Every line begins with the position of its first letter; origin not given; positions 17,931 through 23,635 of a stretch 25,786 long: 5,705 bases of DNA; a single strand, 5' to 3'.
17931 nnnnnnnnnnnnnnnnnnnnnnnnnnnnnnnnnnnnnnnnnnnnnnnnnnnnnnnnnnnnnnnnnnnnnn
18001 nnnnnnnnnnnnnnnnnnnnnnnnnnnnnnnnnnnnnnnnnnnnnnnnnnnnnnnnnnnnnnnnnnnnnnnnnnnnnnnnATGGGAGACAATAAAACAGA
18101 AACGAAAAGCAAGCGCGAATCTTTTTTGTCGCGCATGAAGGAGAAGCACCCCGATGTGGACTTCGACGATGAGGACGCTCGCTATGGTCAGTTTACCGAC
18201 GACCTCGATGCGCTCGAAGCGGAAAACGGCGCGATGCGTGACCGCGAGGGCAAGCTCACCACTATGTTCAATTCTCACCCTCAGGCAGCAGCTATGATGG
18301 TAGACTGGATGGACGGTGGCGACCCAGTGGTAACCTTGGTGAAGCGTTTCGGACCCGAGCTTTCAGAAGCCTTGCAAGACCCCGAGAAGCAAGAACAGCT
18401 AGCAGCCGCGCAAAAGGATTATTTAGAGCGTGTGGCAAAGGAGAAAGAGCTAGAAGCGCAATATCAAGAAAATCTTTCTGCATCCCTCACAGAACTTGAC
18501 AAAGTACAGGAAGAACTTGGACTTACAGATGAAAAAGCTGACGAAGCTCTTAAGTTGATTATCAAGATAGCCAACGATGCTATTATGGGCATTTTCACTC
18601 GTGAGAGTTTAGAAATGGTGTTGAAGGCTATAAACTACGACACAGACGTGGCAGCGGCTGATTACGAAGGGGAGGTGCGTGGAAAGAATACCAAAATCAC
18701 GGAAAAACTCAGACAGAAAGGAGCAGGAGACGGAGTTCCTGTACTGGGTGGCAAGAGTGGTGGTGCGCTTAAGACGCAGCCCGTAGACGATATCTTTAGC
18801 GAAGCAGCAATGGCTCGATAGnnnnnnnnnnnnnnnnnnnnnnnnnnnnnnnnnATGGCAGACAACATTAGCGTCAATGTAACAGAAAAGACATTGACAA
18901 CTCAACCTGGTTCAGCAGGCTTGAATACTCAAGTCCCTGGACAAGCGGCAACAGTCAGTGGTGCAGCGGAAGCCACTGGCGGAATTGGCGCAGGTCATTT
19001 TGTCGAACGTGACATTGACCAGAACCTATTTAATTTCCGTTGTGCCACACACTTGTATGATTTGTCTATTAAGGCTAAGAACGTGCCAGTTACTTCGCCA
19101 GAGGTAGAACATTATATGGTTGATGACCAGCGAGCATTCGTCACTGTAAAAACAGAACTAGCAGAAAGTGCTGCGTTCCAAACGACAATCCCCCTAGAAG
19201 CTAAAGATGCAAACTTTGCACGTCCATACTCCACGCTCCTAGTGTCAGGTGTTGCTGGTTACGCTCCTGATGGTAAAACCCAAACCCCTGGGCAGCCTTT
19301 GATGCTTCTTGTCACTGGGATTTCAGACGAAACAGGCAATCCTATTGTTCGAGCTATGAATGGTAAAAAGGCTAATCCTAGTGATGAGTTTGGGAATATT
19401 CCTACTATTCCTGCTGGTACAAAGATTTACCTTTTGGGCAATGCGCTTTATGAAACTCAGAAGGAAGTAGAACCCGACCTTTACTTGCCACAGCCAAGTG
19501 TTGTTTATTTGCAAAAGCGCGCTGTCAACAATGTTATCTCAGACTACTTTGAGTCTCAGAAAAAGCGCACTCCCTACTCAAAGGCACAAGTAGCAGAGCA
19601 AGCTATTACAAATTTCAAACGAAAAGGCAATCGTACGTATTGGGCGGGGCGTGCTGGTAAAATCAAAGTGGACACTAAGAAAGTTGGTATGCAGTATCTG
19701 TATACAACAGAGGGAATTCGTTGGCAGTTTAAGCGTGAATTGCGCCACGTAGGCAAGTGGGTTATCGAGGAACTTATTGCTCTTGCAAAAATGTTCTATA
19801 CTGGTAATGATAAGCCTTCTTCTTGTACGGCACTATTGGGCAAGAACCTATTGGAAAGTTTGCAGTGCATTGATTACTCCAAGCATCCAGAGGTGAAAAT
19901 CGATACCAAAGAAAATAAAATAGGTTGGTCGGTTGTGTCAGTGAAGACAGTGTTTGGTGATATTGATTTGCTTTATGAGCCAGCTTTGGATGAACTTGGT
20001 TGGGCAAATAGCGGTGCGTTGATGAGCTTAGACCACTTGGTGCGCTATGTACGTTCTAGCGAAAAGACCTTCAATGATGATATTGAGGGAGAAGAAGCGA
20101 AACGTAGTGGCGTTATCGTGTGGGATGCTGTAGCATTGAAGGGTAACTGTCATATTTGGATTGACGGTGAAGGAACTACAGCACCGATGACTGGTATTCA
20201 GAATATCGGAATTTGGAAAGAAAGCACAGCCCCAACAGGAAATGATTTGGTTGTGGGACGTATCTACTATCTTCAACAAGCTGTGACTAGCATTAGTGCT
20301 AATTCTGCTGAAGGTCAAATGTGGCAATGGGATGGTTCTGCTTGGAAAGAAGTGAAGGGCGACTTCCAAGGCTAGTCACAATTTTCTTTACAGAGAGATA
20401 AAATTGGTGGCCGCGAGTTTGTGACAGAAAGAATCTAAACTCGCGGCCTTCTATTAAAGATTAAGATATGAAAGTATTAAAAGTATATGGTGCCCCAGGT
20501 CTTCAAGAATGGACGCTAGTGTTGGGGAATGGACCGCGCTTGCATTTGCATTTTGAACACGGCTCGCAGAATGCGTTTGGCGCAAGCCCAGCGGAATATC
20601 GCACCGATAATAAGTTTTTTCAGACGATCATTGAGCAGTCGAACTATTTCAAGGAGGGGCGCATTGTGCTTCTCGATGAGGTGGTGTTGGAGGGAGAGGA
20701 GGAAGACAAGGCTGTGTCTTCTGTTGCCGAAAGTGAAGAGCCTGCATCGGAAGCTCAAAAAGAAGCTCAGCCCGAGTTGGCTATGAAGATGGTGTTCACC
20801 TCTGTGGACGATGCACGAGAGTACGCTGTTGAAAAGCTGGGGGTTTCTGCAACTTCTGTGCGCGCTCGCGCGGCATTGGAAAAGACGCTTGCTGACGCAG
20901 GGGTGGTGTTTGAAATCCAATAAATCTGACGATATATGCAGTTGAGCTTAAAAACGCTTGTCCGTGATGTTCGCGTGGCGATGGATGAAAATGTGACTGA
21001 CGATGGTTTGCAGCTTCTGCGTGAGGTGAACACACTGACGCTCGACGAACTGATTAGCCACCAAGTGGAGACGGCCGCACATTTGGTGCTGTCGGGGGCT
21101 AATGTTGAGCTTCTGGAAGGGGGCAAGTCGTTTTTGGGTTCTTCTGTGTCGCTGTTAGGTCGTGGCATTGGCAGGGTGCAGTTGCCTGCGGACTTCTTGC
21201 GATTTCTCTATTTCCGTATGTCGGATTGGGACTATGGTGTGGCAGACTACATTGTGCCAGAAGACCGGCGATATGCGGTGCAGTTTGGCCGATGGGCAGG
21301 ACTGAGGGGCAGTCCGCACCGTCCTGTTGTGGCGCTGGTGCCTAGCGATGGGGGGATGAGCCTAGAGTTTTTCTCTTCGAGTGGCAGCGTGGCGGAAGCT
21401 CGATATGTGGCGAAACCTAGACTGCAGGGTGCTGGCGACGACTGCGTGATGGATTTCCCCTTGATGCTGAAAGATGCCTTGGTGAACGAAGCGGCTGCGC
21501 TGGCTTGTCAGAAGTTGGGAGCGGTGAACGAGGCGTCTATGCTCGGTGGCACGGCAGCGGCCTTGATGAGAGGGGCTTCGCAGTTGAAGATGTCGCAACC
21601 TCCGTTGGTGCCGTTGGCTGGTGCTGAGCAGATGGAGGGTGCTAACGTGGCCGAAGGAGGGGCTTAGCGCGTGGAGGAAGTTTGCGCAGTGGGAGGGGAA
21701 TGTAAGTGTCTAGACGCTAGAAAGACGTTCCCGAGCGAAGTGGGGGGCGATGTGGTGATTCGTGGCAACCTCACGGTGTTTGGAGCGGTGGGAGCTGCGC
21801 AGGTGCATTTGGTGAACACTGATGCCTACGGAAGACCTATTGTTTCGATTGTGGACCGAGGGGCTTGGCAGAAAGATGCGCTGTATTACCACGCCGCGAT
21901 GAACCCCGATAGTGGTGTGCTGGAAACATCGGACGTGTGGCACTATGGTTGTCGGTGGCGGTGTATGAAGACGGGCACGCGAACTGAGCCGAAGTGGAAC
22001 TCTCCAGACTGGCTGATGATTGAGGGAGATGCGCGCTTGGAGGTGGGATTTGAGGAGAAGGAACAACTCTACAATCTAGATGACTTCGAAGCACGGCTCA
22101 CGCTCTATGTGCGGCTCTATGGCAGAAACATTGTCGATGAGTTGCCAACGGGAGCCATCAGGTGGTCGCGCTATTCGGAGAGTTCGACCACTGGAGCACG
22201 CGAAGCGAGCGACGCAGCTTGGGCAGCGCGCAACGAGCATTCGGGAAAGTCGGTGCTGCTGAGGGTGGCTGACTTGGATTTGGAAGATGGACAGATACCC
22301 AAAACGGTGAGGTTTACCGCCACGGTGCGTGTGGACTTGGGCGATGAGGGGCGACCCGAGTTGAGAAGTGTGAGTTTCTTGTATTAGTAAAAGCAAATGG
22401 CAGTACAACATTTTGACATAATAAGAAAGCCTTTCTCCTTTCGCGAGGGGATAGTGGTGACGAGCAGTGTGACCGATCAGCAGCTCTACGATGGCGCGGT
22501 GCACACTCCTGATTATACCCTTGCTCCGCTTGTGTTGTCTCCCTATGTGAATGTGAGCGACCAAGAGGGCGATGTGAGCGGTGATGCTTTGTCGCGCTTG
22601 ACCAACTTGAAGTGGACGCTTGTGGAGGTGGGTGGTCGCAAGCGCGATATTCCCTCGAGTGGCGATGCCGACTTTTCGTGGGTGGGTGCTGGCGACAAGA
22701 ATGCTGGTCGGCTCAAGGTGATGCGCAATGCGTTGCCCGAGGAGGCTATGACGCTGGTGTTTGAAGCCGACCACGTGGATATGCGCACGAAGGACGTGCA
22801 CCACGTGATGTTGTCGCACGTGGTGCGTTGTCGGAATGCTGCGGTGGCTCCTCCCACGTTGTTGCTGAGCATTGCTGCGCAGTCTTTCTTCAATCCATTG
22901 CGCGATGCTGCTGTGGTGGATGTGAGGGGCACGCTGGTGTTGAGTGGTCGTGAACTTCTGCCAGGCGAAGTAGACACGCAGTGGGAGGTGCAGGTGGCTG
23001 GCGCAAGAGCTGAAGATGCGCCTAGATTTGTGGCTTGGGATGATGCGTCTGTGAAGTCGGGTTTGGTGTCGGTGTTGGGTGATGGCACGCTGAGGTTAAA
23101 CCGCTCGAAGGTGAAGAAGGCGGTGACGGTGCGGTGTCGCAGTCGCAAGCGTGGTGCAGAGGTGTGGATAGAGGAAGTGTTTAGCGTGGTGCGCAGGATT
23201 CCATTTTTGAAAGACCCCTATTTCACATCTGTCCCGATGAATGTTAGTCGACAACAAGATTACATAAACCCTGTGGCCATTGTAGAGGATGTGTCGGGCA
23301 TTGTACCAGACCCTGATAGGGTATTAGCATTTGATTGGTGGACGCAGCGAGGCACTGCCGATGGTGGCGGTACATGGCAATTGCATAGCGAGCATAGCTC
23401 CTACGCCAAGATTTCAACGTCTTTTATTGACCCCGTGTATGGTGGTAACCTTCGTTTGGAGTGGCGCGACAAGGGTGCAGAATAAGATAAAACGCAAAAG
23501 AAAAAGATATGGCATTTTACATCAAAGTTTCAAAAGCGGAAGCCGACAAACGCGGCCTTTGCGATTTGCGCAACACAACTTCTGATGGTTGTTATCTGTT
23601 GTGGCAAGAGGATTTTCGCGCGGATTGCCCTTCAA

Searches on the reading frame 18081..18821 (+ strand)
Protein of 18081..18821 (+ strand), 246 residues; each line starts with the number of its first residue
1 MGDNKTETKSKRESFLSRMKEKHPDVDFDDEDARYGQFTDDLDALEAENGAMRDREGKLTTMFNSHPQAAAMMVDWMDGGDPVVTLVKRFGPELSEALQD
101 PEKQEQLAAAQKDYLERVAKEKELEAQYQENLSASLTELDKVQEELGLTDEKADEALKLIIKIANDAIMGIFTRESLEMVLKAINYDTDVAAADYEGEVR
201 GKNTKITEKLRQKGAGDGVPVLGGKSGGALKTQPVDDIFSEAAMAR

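Call 10: search_protein_families(library=phrogs, proteins=[window:18081-18821:+], max_evalue=0.01)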
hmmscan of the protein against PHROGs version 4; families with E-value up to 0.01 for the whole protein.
window:18081-18821:+ (246 aa): 1 family
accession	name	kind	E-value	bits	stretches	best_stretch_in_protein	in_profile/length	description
phrog_22323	-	unknown function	1.4e-81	275.2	1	4-238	3-237/262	-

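Call 11: search_protein_families(library=pfam, proteins=[window:18081-18821:+], max_evalue=0.01)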
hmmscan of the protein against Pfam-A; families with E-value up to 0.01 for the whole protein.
window:18081-18821:+ (246 aa): 1 family
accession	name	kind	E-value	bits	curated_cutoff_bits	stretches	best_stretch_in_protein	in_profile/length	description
PF08825.15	E2_bind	-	0.00066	20.1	33.2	1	121-162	40-81/82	E2 binding domain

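Call 14: find_related_loci(query=window:18081-18821:+, collection=viral_contigs, flank=6000)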
Query window:18081-18821:+ (246 aa) in viral_contigs; peptide patterns used: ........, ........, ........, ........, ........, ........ (x = any residue, [..] = any of these).
12 stretches matched a pattern; 3 encode a relative of the query (tblastn E <= 1e-3); 3 distinct loci.
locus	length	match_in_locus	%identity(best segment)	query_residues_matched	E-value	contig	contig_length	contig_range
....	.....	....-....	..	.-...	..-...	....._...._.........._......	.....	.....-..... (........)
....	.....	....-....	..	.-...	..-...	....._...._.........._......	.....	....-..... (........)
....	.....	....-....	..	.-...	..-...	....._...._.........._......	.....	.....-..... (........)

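Call 19: find_homologous_proteins(query=window:18081-18821:+)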
Query window:18081-18821:+ (246 aa): 267 proteins with E <= 0.001 among 1857 candidates; the best 120 are listed.
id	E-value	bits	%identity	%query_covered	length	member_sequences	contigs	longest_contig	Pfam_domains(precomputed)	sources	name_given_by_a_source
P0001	4.9e-150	515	98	100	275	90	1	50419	-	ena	-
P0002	4.6e-131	453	85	100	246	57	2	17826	-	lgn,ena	-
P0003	1.0e-115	403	78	96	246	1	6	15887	-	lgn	-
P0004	4.2e-91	323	64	96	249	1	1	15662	-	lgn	-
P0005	4.5e-71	257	53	92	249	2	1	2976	-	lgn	-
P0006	4.5e-69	251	52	95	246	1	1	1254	-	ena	-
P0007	7.5e-69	250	53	89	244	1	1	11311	-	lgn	-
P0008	8.2e-69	250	53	89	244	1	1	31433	-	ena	-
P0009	1.0e-68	250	53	89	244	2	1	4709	-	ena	-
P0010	2.0e-68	249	50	89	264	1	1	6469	-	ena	-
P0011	2.1e-68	249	51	97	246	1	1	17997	-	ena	-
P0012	4.2e-68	248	52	93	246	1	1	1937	-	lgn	-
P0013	1.6e-67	246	49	99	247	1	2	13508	-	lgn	-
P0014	3.1e-67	245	47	99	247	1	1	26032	-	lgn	-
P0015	3.6e-67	244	53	88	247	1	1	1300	-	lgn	-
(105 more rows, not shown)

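Call 20: find_encoding_contigs(protein=P0001, flank=3000, max_places=3)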
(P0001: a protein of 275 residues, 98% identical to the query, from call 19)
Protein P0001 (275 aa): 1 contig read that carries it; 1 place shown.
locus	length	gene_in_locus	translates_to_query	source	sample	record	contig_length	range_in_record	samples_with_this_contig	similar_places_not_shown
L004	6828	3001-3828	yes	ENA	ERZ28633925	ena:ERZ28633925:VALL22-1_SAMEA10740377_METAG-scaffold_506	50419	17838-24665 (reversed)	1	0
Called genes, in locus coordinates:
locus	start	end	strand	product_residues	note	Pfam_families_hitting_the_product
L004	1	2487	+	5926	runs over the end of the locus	PF28553:WH_1, PF28554:DUF8437, PF00176:SNF2-rel_dom (weak), PF28555:Helicase_dom, PF00271:Helicase_C, PF18819:MuF_C, PF18760:ART-PolyVal, PF18857:LPD38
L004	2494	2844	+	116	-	-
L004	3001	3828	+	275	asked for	-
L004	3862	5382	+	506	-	-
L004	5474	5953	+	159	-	-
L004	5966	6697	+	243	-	PF24175:SU10_adaptor (weak)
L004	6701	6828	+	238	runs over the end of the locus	-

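Call 21: find_encoding_contigs(protein=P0003, flank=3000, max_places=3)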
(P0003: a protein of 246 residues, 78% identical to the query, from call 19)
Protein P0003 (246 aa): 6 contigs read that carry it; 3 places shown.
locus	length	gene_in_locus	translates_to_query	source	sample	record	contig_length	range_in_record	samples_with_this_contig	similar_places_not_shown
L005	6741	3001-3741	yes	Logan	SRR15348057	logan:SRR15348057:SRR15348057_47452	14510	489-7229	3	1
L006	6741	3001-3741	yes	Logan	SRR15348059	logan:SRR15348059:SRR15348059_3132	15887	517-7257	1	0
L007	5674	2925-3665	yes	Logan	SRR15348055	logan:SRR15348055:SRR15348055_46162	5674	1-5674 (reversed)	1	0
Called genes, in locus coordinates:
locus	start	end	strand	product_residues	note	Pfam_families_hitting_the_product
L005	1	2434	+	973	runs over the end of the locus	?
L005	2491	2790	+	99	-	-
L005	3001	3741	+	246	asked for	-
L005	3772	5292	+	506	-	PF17236:SU10_MCP (faint)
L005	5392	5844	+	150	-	-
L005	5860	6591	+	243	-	-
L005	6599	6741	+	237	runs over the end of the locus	-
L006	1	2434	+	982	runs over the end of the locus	?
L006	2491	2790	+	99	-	-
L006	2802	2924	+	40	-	-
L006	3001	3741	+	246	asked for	-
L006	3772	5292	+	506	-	PF17236:SU10_MCP (faint)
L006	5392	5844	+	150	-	-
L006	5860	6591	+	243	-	-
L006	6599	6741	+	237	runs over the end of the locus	-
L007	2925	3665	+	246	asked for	-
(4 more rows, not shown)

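Call 22: find_encoding_contigs(protein=P0004, flank=3000, max_places=3)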
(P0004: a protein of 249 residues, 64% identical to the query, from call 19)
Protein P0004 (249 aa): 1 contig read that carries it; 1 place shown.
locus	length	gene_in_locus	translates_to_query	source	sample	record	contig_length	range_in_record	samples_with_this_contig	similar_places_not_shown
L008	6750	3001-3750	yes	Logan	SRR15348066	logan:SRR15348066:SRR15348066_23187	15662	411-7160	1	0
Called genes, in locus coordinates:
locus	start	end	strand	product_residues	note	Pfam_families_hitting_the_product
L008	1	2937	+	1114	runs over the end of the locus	?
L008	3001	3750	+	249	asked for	-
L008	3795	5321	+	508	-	-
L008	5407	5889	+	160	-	-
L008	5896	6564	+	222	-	-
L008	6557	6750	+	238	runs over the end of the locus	-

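Call 29: find_related_loci(query=A1, collection=viral_contigs, flank=2500)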
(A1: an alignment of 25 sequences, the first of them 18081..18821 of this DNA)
Query A1 (246 aa) in viral_contigs; peptide patterns used: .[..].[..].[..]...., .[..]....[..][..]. (x = any residue, [..] = any of these).
401 stretches matched a pattern; 329 encode a relative of the query (tblastn E <= 1e-3); the best 80 are kept; 80 distinct loci.
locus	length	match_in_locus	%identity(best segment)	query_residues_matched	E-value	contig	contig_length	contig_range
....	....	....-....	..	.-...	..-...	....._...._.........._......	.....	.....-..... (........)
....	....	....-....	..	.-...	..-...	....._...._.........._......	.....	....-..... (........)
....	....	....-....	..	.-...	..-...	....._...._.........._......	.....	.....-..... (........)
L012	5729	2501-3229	48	2-245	1e-74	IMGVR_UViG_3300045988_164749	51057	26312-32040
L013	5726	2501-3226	48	6-246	9e-73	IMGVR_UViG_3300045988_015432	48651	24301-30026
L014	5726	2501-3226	48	6-246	9e-73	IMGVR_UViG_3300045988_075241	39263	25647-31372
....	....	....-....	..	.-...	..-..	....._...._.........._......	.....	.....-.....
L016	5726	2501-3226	48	6-246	9e-73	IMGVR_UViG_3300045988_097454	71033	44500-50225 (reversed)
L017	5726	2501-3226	48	6-246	1e-72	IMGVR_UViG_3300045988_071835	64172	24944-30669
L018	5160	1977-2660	48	6-233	2e-72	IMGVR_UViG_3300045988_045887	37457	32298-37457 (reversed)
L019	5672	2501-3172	50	6-229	2e-72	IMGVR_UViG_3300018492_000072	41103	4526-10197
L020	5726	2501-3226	47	6-246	1e-71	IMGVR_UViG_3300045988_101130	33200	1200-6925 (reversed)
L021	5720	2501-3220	50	6-245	2e-71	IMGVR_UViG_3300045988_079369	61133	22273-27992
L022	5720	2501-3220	49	6-245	3e-71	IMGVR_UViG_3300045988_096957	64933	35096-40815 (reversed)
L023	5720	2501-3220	49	6-245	4e-71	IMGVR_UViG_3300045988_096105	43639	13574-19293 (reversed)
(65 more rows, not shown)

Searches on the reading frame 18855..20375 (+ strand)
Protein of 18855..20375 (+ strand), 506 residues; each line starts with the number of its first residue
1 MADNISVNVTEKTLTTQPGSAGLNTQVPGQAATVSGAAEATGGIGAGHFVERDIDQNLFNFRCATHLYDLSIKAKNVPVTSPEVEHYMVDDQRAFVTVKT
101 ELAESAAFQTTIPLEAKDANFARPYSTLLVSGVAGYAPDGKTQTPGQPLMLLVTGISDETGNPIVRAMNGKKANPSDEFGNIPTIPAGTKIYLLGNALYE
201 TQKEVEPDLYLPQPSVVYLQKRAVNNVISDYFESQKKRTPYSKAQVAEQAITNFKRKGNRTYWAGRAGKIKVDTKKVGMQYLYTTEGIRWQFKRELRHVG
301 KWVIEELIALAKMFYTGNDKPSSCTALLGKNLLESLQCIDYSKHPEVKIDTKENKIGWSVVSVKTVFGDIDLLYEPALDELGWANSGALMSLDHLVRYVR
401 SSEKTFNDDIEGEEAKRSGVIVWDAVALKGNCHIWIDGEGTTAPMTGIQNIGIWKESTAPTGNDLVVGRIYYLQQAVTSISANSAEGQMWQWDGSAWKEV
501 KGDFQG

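Call 10: search_protein_families(library=phrogs, proteins=[window:18855-20375:+], max_evalue=0.01)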
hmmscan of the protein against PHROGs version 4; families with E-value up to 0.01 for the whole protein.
window:18855-20375:+ (506 aa): 1 family
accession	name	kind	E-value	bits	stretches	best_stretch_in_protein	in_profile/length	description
phrog_26635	-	unknown function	8.2e-16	58.7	1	24-308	44-331/482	-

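Call 11: search_protein_families(library=pfam, proteins=[window:18855-20375:+], max_evalue=0.01)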
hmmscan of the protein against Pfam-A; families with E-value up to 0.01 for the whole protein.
window:18855-20375:+ (506 aa): 1 family
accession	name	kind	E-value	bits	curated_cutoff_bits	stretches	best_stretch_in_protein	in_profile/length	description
PF21245.3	PI4KB-PIK1_PIK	-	0.0068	16.9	27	0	191-237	16-61/75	PI4KB/PIK1, accessory (PIK) domain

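Call 61: search_dna_similar(query=window:18855-20375:+, collection=phages, mode=protein, max_rows=12)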
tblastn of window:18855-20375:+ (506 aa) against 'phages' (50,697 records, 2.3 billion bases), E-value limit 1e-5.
Records with a match: 1; places in all: 1; records where one place covers at least 80% of the query: 0.
Best place of each record, by identity: <60% 1.
By first word of the organism name: Bacteroides 1.
By host as written in the record: Bacteroides fragilis BL19 1.
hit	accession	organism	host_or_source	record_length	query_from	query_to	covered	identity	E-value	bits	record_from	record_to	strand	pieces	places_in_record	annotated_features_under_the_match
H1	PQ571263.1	Bacteroides phage BF1-TP2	Bacteroides fragilis BL19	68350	79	436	71%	26.7%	5e-18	94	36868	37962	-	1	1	DUF5309 family protein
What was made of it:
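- Tried and rejected: The capsid protein has only a 27%-identical hit, in Bacteroides phage BF1-TP2 (call 61).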

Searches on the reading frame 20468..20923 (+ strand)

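Call 10: search_protein_families(library=phrogs, proteins=[window:20468-20923:+], max_evalue=0.01)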
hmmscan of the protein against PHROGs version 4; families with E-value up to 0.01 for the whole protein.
window:20468-20923:+ (151 aa): 1 family
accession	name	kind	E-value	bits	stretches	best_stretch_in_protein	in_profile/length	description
phrog_23743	-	unknown function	1e-05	26.7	1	77-149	92-163/165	-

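Call 11: search_protein_families(library=pfam, proteins=[window:20468-20923:+], max_evalue=0.01)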
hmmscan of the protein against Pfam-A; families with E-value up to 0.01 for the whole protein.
window:20468-20923:+ (151 aa): 0 families

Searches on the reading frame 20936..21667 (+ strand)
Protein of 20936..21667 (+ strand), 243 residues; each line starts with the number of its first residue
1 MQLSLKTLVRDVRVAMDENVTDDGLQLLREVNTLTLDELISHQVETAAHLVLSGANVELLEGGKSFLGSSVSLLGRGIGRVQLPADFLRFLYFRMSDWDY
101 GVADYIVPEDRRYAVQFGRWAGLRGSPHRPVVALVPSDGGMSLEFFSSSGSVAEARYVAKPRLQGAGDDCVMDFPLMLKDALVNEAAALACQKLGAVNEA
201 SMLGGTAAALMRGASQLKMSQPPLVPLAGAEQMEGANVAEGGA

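Call 10: search_protein_families(library=phrogs, proteins=[window:20936-21667:+], max_evalue=0.01)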
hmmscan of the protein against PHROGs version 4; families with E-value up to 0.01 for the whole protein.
window:20936-21667:+ (243 aa): 1 family
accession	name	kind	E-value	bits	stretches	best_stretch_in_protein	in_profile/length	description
phrog_22135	-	unknown function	1e-32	114.6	1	5-207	6-207/212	-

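Call 11: search_protein_families(library=pfam, proteins=[window:20936-21667:+], max_evalue=0.01)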
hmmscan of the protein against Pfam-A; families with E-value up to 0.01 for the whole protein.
window:20936-21667:+ (243 aa): 1 family
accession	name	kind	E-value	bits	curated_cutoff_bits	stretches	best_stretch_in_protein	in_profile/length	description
PF24175.2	SU10_adaptor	-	7.7e-05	23.7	27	1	77-205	51-169/194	SU10 adaptor protein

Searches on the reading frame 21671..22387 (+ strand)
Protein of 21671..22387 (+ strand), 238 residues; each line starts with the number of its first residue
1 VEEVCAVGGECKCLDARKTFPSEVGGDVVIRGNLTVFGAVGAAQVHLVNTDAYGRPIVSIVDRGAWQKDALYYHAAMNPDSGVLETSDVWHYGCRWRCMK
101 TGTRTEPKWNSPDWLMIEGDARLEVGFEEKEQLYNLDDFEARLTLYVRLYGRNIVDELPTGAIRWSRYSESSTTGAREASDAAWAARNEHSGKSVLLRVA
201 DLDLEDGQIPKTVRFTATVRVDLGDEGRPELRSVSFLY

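Call 10: search_protein_families(library=phrogs, proteins=[window:21671-22387:+], max_evalue=0.01)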
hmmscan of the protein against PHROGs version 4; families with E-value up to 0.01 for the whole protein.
window:21671-22387:+ (238 aa): 2 families
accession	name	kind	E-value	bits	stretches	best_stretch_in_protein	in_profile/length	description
phrog_26822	-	unknown function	7.7e-10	38.9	1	48-207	360-509/530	-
phrog_17422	-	unknown function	1.7e-06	27.2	1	49-123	783-852/961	-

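Call 11: search_protein_families(library=pfam, proteins=[window:21671-22387:+], max_evalue=0.01)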
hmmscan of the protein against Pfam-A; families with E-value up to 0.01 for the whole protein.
window:21671-22387:+ (238 aa): 0 families

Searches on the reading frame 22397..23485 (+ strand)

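Call 10: search_protein_families(library=phrogs, proteins=[window:22397-23485:+], max_evalue=0.01)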
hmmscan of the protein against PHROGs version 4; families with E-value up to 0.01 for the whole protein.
window:22397-23485:+ (362 aa): 1 family
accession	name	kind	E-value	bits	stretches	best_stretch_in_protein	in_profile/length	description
phrog_3267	-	tail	0.0034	17.6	1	20-132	24-136/369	tail protein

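Call 11: search_protein_families(library=pfam, proteins=[window:22397-23485:+], max_evalue=0.01)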
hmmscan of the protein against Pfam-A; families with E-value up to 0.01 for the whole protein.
window:22397-23485:+ (362 aa): 0 families
